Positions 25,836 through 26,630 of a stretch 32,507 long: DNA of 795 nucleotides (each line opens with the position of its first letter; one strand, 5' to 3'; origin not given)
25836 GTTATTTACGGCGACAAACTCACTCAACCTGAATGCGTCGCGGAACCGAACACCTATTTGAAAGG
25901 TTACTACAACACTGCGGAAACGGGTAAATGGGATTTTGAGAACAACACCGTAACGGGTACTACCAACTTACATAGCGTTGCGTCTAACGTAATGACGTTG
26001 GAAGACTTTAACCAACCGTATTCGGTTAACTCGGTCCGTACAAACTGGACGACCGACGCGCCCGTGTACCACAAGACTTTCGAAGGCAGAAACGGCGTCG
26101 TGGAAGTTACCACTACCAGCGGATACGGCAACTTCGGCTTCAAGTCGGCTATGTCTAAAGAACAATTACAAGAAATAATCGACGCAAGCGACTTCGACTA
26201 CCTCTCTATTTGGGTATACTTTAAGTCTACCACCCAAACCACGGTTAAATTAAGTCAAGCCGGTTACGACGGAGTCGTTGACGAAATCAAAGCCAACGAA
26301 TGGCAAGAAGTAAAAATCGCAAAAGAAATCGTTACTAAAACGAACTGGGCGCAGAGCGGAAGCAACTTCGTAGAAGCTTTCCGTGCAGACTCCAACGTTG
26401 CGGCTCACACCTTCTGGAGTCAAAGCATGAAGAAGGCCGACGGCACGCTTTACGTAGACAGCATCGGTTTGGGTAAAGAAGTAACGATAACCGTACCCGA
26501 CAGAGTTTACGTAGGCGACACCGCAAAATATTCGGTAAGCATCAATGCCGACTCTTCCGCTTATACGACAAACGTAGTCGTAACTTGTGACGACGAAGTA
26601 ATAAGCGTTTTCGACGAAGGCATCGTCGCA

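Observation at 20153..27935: Four consecutive secreted paralogues carrying about nine copies of an unassigned CBM-like module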

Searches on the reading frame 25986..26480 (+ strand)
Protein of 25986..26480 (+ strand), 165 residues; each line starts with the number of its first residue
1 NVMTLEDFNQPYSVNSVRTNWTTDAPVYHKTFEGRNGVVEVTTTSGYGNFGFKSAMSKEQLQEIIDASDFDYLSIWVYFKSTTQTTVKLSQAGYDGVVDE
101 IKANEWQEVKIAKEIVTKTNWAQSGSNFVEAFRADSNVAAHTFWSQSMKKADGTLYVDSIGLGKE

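Call 14: find_homologous_proteins(query=A1, max_evalue=0.001)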
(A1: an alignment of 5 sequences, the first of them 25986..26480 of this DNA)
Query A1 (5 sequences): 1638 candidates shared short words with the query, none scored E <= 0.001.

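Call 22: search_protein_representatives(alignment_id=A1)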
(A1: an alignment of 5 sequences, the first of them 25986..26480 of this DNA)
Query: 5 sequences, 163 profile positions. Proteins with E-value up to 0.001 (for the whole library): 200; up to 1e-10: 93; up to 1e-30: 12. The best 150 are listed.
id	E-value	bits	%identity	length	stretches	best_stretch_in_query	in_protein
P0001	7.2e-167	565.9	-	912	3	1-163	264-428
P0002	5.7e-86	302.9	-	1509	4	2-148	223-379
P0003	1.1e-59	217.5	-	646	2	1-163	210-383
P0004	1.2e-46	175.1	-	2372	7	32-161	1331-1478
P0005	1.7e-44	168.0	-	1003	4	21-158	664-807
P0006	5.8e-43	163.1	-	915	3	3-160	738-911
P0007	2.4e-40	154.5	-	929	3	8-163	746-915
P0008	5.7e-40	153.3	-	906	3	25-162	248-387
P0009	1.5e-36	142.2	-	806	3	2-162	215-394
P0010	4.5e-35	137.4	-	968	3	4-160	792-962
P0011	5.6e-34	133.8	-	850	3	23-163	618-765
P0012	1.6e-32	129.1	-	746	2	21-162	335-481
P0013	1.0e-29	120.0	-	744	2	2-163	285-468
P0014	2.4e-29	118.8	-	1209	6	3-161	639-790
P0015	5.0e-27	111.2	-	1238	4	5-160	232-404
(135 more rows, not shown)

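Call 26: search_protein_families(library=pfam, alignment_id=A2, max_evalue=0.001)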
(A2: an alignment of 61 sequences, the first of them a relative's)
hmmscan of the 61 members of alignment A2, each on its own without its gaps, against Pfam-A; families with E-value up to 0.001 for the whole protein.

A. member 1, P0003 (646 aa): 3 families
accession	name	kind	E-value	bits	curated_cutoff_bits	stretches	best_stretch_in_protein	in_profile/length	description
PF07495.19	Y_Y_Y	-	3.6e-06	27.2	26.6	0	173-203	31-62/65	Y_Y_Y domain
PF00630.25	Filamin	-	0.00029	22.1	26.9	0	485-540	24-75/93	Filamin/ABP280 repeat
PF00801.26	PKD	-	0.00067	20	23.5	0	129-198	9-75/80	PKD domain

B. families by the number of members that match (of 61 scanned): 21 families
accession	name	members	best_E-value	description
PF07495.19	Y_Y_Y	6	3.6e-06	Y_Y_Y domain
PF19077.6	Big_13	4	3.8e-10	Bacterial Ig-like domain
PF09479.16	Flg_new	3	1.4e-24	Listeria-Bacteroides repeat domain (List_Bact_rpt)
PF16403.11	Bact_surface_Ig-like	3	3.9e-08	Bacterial surface protein, Ig-like domain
PF02368.24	Big_2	3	1.1e-07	Bacterial Ig-like domain (group 2)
PF18981.6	InlK_D3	2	3.2e-06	Internalin K domain (D3/D4)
PF11896.14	GlgE_dom_N_S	2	4.5e-06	Alpha-1,4-glucan:maltose-1-phosphate maltosyltransferase, domain N/S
PF09136.16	Glucodextran_B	2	3.6e-05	Glucodextranase, domain B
PF00630.25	Filamin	2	0.00029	Filamin/ABP280 repeat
PF00431.26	CUB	1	1.1e-06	CUB domain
PF06600.16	DUF1140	1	3.2e-06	Protein of unknown function (DUF1140)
PF05345.18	He_PIG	1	1.6e-05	Putative Ig domain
PF15418.12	DUF4625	1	5.2e-05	Domain of unknown function (DUF4625)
PF22129.1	CjCas9_WED-like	1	0.00013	CRISPR-associated endonuclease CjCas9 wedge domain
PF22761.1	NrS1-1_pol-like_head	1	0.00015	NrS-1 polymerase-like head domain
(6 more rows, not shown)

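Call 32: search_solved_structures(query=A3, max_evalue=10)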
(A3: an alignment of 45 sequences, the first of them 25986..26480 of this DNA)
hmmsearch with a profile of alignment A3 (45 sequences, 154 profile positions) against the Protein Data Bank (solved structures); distinct sequences matched with E-value up to 10: 11.
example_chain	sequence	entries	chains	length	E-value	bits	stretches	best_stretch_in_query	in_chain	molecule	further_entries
7k44_A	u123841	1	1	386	0.00038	23.8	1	72-153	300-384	SGBP-B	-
5e7h_A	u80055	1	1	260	0.02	18.2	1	87-152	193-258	IPT/TIG domain-containing protein BACOVA_02650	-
5e7g_A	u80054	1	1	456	0.036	17.4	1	84-152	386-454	IPT/TIG domain-containing protein BACOVA_02650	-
4c1w_A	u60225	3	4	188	0.41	13.9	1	65-118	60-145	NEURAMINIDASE | SIALIDASE A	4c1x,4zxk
5btu_A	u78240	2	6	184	1.3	12.4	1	6-70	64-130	PyrI4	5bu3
7dvk_A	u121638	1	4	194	1.4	12.2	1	6-70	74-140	Spiro-conjugate synthase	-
9fg0_C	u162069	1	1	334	2.4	11.5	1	44-111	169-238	Gamma-aminobutyric acid receptor subunit gamma-2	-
9qjp_C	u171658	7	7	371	3.6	10.9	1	44-111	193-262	Gamma-aminobutyric acid receptor subunit gamma-2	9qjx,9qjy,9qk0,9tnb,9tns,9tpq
6d6t_E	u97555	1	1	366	3.9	10.8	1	44-111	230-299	Human GABA-A receptor subunit gamma-2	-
9ffv_C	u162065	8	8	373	4.3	10.6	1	44-111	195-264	Isoform 1 of Gamma-aminobutyric acid receptor subunit gamma-2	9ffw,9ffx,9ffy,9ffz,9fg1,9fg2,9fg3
6d6u_E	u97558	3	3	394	4.6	10.5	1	44-111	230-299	Gamma-aminobutyric acid receptor subunit gamma-2,Gamma-aminobutyric acid receptor subunit | Gamma-aminobutyric acid receptor subunit gamma-2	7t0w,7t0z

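Call 33: search_solved_structures(query=A3, max_evalue=0.1, show_alignments=3)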
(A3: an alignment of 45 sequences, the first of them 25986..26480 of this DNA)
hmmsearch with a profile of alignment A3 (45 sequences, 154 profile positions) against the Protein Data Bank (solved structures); distinct sequences matched with E-value up to 0.1: 3.
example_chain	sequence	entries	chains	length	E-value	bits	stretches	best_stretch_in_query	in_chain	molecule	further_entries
7k44_A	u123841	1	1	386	0.00038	23.8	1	72-153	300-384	SGBP-B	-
5e7h_A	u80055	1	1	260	0.02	18.2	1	87-152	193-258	IPT/TIG domain-containing protein BACOVA_02650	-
5e7g_A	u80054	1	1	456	0.036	17.4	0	84-152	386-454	IPT/TIG domain-containing protein BACOVA_02650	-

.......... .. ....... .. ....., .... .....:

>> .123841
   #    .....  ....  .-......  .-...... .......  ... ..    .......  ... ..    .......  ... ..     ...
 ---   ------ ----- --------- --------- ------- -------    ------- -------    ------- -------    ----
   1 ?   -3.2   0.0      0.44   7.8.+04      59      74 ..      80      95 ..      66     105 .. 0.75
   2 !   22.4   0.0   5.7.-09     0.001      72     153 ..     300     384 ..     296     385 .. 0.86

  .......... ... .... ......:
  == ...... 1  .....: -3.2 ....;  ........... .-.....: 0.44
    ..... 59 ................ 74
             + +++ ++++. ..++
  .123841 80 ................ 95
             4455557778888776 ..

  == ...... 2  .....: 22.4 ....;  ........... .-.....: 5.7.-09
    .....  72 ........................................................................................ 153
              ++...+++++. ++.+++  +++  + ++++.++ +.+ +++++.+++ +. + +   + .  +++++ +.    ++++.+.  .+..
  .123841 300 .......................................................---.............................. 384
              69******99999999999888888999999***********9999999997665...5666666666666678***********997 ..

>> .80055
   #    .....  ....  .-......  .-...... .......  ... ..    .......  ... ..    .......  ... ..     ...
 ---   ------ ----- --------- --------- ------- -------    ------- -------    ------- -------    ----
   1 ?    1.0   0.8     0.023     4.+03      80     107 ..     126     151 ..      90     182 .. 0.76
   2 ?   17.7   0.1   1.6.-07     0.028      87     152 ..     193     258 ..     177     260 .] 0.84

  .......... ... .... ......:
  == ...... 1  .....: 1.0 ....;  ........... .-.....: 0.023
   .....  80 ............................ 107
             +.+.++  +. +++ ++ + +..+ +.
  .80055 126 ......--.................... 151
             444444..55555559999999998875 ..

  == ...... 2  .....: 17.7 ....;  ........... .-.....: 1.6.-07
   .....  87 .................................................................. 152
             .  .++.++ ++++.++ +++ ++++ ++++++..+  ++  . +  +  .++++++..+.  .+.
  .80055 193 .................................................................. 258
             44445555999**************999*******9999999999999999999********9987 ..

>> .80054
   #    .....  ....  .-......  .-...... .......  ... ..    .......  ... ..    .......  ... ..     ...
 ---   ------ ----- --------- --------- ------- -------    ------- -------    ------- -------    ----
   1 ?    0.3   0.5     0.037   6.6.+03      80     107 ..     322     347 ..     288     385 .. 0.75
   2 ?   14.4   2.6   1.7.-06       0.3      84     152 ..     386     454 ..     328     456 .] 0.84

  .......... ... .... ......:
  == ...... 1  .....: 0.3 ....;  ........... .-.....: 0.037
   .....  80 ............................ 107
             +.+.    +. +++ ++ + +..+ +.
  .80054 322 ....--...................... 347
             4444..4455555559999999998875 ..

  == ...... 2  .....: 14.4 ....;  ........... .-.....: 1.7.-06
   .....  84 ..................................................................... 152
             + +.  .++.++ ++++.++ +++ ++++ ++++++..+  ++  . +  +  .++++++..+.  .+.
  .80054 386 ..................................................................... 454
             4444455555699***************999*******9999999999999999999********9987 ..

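Call 34: search_protein_families(library=pfam, alignment_id=A3, max_evalue=1)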
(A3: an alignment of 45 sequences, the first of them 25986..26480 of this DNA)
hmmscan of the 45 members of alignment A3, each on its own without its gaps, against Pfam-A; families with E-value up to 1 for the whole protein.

A. member 1, window:25986-26480:+ (165 aa): 0 families

B. families by the number of members that match (of 45 scanned): 14 families
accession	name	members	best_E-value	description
PF24189.1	Ig_RSC4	2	0.02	RSC4 Ig-like domain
PF20287.3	SH3DP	1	0.0042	SH3 fold domain associated with phage DNA polymerases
PF07563.17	DUF1541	1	0.0065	Protein of unknown function (DUF1541)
PF17901.7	EF-hand_12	1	0.0079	EF-hand fold domain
PF21582.3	CBM30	1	0.033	Carbohydrate binding domain 30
PF16139.11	DUF4847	1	0.046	Domain of unknown function (DUF4847)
PF13526.11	DUF4125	1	0.049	Protein of unknown function (DUF4125)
PF00954.25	S_locus_glycop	1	0.072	S-locus glycoprotein domain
PF00058.23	Ldl_recept_b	1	0.11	Low-density lipoprotein receptor repeat class B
PF18405.6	SLC25_like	1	0.12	Mitochondrial SLC25 homolog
PF22925.3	TS_C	1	0.18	Trans-sialidase, C-terminal domain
PF07497.18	Rho_RNA_bind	1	0.2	Rho termination factor, RNA-binding domain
PF20590.3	DUF6791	1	0.21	Domain of unknown function (DUF6791)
PF25287.1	zf-B_box_Trim66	1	0.32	Trim66, B-box zinc-binding domain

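Call 37: predict_structure(alignment_id=A3)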
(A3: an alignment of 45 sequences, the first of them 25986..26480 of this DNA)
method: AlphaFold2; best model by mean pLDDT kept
length: 165 residues; sequences in the alignment: 45
mean_pLDDT: 89.1   pTM: 0.86
mean pLDDT of the five models: 89.1, 88.6, 88.0, 87.2, 86.8
residues with pLDDT >= 90: 101; 70-90: 54; 50-70: 10; < 50: 0
segments of 3 or more residues with pLDDT < 50: none
pLDDT, mean of each block of 10 residues (from residue 1): 94 91 89 98 86 94 94 96 90 73 96 84 75 87 83 93 96
secondary structure, 60 per line:
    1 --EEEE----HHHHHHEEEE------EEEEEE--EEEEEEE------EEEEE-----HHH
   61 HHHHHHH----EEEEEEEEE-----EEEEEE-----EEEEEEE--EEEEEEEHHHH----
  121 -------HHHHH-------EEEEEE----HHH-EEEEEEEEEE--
elements in order: E3-6 H11-16 E17-20 E27-32 E35-41 E48-52 H58-67 E72-80 E86-91 E97-103 E106-112 H113-116 H128-132 E140-145 E154-163

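Call 39: fold_search(model_id=the predicted structure, library=pdb)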
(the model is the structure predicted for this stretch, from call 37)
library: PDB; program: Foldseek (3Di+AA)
matches with E <= 10: 1242; with E <= 0.001: 9
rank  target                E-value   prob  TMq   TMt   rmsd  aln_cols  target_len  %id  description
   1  1v0a                  3.1e-04  1.00  0.44  0.43   7.6       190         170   14  Family 11 Carbohydrate-Binding Module of cellulosomal cellulase Lic26A-Cel5E of Clostridium thermocellum (released 2005-01-12)
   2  6xj9_A                3.1e-04  1.00  0.42  0.13  10.1       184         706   14  Structure of PfGH50B (released 2020-09-16)
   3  6r3m_A                3.6e-04  1.00  0.46  0.44   7.9       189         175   14  Family 11 Carbohydrate-Binding Module from Clostridium thermocellum in complex with beta-1,3-1,4-mixed-linked tetrasac (released 2020-02-05)
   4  7r1e_A                6.7e-04  1.00  0.42  0.15   6.9       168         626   12  Mosquitocidal Cry11Ba determined at pH 10.4 from naturally-occurring nanocrystals by Serial femtosecond crystallograph (released 2022-07-27)
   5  4bq3_C                7.1e-04  1.00  0.46  0.14   8.0       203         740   11  Structural analysis of an exo-beta-agarase (released 2013-08-14)
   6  7t7y                  7.5e-04  1.00  0.44  0.46   7.6       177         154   11  The crystal structure of family 8 carbohydrate-binding module from Dictyostelium discoideum complexed with iodine atoms (released 2022-04-20)
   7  4xup_E                7.5e-04  1.00  0.47  0.48   6.8       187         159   10  Structure of the N-terminal CBM22-1-CBM22-2 tandem domain from Paenibacillus barcinonensis Xyn10C (released 2015-06-03)
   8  1k42_MODEL_1_A        8.4e-04  0.99  0.39  0.38   7.4       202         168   12  The Solution Structure of the CBM4-2 Carbohydrate Binding Module from a Thermostable Rhodothermus marinus Xyla (released 2002-05-29)
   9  6r31_A                9.3e-04  1.00  0.46  0.45   8.2       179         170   15  Family 11 Carbohydrate-Binding Module from Clostridium thermocellum in complex with beta-1,3-1,4-mixed-linked tetrasac (released 2020-02-05)
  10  2w5f_A                1.2e-03  1.00  0.47  0.18   7.0       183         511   12  High resolution crystallographic structure of the Clostridium thermocellum N-terminal endo-1,4-beta-D-xylanase 10B (Xy (released 2010-01-19)
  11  7qx5                  1.2e-03  1.00  0.41  0.15   7.6       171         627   13  mosquitocidal Cry11Aa-Y449F determined at pH 7 from naturally-occurring nanocrystals by Serial femtosecond crystallograp (released 2022-07-27)
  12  7qyd_B                1.4e-03  0.99  0.39  0.14   7.7       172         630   11  mosquitocidal Cry11Ba determined at pH 6.5 from naturally-occurring nanocrystals by Serial femtosecond crystallography (released 2022-07-27)
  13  1w9f_A                1.9e-03  1.00  0.45  0.50   6.6       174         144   10  CBM29-2 mutant R112A: Probing the Mechanism of Ligand Recognition by Family 29 Carbohydrate Binding Modules (released 2005-03-22)
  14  7r1e_B                1.9e-03  0.99  0.42  0.15   6.9       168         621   12  Mosquitocidal Cry11Ba determined at pH 10.4 from naturally-occurring nanocrystals by Serial femtosecond crystallograph (released 2022-07-27)
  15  1dyo_A                2.0e-03  1.00  0.46  0.48   6.6       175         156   10  Xylan-Binding Domain from CBM 22, formally x6b domain (released 2000-07-04)
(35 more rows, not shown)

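Call 43: list_cluster_members(proteins=[P0002, P0003, P0004, P0005, P0006, P0007, P0008, P0010, P0012, P0014])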
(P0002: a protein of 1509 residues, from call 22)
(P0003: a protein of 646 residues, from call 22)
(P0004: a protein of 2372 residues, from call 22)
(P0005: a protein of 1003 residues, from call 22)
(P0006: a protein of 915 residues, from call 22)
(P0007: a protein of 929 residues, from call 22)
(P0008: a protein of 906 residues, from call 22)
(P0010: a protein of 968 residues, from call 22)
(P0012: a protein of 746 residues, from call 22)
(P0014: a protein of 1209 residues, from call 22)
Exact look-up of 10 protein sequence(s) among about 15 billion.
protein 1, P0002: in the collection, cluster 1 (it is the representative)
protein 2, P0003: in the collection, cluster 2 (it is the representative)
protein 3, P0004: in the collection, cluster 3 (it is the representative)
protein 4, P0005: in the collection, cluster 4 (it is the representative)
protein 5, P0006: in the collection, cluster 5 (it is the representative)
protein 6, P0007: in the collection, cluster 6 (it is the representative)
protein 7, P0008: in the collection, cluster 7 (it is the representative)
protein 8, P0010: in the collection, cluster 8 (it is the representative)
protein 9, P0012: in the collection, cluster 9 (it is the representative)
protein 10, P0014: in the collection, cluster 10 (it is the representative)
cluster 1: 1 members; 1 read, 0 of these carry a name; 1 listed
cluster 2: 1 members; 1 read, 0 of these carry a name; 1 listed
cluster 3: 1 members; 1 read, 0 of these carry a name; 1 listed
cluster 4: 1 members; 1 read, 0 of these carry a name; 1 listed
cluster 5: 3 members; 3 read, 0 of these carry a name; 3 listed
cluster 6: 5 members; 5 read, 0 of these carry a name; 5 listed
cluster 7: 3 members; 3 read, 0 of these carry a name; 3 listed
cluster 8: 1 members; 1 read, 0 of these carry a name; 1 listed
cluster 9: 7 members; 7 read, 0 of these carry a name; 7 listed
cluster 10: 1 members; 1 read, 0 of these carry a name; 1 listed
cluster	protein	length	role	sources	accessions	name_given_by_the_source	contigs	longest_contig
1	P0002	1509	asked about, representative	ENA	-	-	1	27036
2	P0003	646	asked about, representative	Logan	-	-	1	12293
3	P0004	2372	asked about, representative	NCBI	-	-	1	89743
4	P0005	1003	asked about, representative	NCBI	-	-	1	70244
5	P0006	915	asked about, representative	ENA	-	-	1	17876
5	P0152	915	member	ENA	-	-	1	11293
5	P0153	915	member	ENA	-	-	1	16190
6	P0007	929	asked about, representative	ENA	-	-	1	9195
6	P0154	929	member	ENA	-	-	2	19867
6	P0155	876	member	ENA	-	-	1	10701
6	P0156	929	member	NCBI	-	-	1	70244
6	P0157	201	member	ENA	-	-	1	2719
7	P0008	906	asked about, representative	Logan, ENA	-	-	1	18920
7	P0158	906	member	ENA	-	-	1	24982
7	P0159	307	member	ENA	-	-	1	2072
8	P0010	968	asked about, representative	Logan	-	-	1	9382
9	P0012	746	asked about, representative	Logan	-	-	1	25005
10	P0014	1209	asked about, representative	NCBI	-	-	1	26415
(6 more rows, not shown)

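Call 44: find_encoding_contigs(protein=P0005, flank=10000, max_places=3)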
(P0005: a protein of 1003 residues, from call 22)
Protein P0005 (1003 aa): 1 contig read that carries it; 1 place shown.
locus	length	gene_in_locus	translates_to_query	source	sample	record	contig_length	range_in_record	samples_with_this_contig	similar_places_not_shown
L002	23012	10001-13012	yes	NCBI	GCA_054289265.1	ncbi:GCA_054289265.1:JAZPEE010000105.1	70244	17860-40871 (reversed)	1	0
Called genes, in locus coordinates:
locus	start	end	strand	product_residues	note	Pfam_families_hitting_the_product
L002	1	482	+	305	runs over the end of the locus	PF00528:BPD_transp_1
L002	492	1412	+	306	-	PF00528:BPD_transp_1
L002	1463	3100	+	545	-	PF13416:SBP_bac_8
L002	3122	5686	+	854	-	PF13320:GH123_cat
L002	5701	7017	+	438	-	-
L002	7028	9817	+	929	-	-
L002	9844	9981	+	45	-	-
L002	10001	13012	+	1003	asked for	PF09479:Flg_new (faint)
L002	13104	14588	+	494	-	PF00041:fn3 (weak), PF00295:Glyco_hydro_28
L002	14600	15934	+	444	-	PF02449:Glyco_hydro_42 (weak), PF16116:DUF4832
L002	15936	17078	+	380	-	PF00583:Acetyltransf_1 (weak), PF13527:Acetyltransf_9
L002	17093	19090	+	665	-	PF17128:DUF5107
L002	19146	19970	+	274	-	PF01261:AP_endonuc_2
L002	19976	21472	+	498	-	PF12708:Pect-lyase_RHGA_epim (weak), PF00295:Glyco_hydro_28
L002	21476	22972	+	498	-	PF00144:Beta-lactamase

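Call 45: find_encoding_contigs(protein=P0004, flank=10000, max_places=3)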
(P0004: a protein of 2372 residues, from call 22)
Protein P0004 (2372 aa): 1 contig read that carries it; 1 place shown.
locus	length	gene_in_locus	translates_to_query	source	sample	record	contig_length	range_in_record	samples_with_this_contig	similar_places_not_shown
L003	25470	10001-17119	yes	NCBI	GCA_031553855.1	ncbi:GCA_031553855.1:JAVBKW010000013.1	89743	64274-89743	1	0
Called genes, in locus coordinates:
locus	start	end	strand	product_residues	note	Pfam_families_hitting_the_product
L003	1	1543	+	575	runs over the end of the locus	-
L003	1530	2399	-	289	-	PF02311:AraC_binding, PF12833:HTH_18, PF00165:HTH_AraC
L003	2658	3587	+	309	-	PF00528:BPD_transp_1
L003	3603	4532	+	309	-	PF00528:BPD_transp_1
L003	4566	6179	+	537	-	-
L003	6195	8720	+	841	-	PF22680:Glyco_hydro_123_N_2, PF13320:GH123_cat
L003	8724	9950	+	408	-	-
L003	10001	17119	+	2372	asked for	PF00801:PKD (faint), PF07495:Y_Y_Y (faint)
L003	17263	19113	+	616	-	PF16126:DUF4838 (weak)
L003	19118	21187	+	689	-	PF02065:Melibiase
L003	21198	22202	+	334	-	PF01208:URO-D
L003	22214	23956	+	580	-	PF17389:Bac_rhamnosid6H, PF22422:MGH1-like_GH (faint)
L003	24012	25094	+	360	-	-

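Call 46: find_encoding_contigs(protein=P0014, flank=10000, max_places=3)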
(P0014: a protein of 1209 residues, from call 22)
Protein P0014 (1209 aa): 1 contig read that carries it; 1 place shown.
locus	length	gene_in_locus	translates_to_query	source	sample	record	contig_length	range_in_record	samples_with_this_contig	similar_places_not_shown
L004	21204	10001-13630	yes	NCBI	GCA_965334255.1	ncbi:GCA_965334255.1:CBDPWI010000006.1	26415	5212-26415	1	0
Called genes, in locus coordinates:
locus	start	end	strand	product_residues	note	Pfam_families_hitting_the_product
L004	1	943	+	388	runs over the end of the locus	PF07969:Amidohydro_3 (faint), PF01979:Amidohydro_1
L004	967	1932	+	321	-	-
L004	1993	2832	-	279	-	PF02311:AraC_binding (weak), PF00165:HTH_AraC (faint), PF12833:HTH_18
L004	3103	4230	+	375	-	-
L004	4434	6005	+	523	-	PF01547:SBP_bac_1, PF13416:SBP_bac_8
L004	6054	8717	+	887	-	PF13320:GH123_cat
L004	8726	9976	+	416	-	-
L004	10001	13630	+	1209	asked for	-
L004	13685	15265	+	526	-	PF00728:Glyco_hydro_20, PF18088:Glyco_H_20C_C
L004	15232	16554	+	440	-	PF01408:GFO_IDH_MocA, PF21252:Glyco_hydro_109_C (weak)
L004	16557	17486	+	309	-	PF00528:BPD_transp_1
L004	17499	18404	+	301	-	PF00528:BPD_transp_1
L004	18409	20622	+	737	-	PF00933:Glyco_hydro_3, PF01915:Glyco_hydro_3_C, PF14310:Fn3-like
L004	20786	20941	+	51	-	-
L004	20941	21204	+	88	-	?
